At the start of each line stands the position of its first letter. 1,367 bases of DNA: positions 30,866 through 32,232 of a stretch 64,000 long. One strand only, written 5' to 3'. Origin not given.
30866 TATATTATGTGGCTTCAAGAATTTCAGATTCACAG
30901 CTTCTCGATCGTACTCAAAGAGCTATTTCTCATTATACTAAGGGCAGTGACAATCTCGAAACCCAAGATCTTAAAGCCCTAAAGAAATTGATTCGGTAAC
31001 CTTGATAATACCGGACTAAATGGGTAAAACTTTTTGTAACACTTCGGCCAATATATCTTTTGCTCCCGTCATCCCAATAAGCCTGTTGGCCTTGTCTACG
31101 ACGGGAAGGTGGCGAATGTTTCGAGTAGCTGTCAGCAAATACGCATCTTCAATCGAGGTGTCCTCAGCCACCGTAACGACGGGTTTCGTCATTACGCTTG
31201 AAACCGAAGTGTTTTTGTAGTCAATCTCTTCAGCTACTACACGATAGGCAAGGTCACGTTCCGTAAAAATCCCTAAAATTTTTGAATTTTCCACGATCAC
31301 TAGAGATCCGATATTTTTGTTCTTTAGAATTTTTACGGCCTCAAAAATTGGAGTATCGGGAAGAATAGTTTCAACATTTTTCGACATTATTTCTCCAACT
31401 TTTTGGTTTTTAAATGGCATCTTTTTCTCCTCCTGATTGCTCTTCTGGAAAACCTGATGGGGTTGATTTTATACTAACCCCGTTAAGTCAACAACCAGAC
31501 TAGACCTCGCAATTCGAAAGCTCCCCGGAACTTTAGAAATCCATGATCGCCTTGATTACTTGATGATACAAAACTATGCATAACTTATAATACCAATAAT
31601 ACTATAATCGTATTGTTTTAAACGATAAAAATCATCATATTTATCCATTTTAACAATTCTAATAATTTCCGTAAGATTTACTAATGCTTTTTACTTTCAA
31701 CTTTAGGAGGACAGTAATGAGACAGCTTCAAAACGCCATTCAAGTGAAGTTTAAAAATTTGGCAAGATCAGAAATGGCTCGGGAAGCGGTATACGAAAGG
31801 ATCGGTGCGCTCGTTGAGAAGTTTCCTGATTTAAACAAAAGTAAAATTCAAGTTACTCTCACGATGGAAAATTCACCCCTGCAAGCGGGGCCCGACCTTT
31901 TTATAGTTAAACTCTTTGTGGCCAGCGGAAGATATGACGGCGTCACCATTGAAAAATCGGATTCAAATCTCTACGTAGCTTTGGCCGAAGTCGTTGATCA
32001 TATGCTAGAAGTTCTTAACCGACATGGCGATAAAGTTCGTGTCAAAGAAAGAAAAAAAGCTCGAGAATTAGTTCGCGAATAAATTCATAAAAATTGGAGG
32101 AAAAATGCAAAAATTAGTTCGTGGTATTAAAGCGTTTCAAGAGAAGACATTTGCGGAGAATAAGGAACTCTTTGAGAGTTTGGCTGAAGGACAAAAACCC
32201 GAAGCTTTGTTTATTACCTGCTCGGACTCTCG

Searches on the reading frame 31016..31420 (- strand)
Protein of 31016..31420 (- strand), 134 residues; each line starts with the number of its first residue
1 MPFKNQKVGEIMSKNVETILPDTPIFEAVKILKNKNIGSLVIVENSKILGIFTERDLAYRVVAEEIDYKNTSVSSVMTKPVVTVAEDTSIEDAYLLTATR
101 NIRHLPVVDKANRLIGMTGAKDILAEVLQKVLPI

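Call 81: search_protein_families(library=pfam, proteins=[window:31016-31420:-], max_evalue=0.001)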
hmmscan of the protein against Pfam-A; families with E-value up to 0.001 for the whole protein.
window:31016-31420:- (134 aa): 1 family
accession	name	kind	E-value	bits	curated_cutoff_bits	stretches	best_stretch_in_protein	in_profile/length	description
PF00571.33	CBS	-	2.6e-31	108.1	24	2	8-60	1-54/57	CBS domain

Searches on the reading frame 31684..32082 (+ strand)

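Call 81: search_protein_families(library=pfam, proteins=[window:31684-32082:+], max_evalue=0.001)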
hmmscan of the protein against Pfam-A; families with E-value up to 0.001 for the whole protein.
window:31684-32082:+ (132 aa): 1 family
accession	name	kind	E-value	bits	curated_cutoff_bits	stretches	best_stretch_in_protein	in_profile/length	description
PF02482.25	Ribosomal_S30AE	-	3.4e-07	31.3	23.7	1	19-119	1-88/88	Sigma 54 modulation protein / S30EA ribosomal protein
